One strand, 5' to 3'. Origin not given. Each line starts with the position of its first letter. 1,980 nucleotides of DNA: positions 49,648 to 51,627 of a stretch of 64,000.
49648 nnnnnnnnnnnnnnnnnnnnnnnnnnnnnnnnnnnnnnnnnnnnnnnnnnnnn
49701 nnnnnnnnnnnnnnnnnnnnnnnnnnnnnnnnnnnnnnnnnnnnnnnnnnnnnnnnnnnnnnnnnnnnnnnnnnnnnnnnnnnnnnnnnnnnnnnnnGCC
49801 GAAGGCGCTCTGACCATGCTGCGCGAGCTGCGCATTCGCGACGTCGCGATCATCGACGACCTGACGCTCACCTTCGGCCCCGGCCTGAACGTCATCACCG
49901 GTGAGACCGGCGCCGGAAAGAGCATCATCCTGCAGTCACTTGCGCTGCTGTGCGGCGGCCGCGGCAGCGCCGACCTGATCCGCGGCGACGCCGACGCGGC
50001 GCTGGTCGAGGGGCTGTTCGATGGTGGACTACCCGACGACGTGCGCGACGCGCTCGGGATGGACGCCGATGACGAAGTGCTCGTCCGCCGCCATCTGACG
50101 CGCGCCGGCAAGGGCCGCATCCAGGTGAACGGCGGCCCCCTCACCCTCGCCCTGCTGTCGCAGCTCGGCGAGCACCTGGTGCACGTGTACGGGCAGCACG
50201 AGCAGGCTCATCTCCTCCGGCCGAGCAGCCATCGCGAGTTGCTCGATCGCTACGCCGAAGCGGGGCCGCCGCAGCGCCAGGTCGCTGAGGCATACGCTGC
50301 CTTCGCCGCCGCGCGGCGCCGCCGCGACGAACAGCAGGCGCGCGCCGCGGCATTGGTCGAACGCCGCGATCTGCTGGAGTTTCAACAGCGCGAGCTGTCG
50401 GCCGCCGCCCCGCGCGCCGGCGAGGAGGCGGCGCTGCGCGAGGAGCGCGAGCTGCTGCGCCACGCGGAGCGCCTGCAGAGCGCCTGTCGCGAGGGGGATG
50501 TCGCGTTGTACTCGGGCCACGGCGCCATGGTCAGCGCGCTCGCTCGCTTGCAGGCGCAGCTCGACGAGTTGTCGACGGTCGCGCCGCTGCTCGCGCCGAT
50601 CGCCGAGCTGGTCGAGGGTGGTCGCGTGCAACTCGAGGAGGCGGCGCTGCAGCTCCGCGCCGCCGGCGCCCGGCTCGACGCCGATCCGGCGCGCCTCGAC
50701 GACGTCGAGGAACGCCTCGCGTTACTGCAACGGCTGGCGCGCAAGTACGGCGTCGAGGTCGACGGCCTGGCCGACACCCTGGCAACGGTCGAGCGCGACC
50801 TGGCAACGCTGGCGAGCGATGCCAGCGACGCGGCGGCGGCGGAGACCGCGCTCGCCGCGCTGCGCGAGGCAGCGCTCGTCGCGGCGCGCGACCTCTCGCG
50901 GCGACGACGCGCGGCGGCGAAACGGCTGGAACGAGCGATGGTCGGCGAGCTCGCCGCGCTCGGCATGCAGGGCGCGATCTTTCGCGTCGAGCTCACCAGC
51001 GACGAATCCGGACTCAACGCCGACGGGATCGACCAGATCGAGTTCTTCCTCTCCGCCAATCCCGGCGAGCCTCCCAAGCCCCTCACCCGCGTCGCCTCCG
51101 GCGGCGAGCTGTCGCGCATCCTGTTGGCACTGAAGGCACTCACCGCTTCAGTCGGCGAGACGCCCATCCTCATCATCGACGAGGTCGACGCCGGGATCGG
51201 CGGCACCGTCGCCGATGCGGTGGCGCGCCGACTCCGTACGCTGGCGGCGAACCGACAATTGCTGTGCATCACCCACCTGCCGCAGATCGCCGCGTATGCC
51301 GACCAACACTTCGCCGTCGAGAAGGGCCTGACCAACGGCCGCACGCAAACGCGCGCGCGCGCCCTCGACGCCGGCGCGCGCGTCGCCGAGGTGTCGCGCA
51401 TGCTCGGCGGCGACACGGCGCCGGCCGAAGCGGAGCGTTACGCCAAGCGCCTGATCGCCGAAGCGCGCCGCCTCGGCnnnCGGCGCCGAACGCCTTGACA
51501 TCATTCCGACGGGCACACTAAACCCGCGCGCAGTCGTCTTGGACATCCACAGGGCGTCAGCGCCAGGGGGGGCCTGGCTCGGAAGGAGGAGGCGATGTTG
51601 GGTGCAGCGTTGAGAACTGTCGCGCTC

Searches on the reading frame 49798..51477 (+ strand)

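Call 67: search_protein_families(library=pfam, proteins=[window:49798-51477:+], max_evalue=0.00001)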
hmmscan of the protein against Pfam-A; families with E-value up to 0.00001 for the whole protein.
window:49798-51477:+ (560 aa): 3 families
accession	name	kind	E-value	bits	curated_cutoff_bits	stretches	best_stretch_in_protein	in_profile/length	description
PF02463.25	SMC_N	-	1e-14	54.9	40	1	8-509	2-213/220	RecF/RecN/SMC N terminal domain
PF13476.12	AAA_23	-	3.2e-11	44.7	27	1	11-60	2-51/201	AAA domain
PF13304.12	AAA_21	-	4.4e-07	30.7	27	0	439-497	243-302/304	AAA domain, putative AbiEii toxin, Type IV TA system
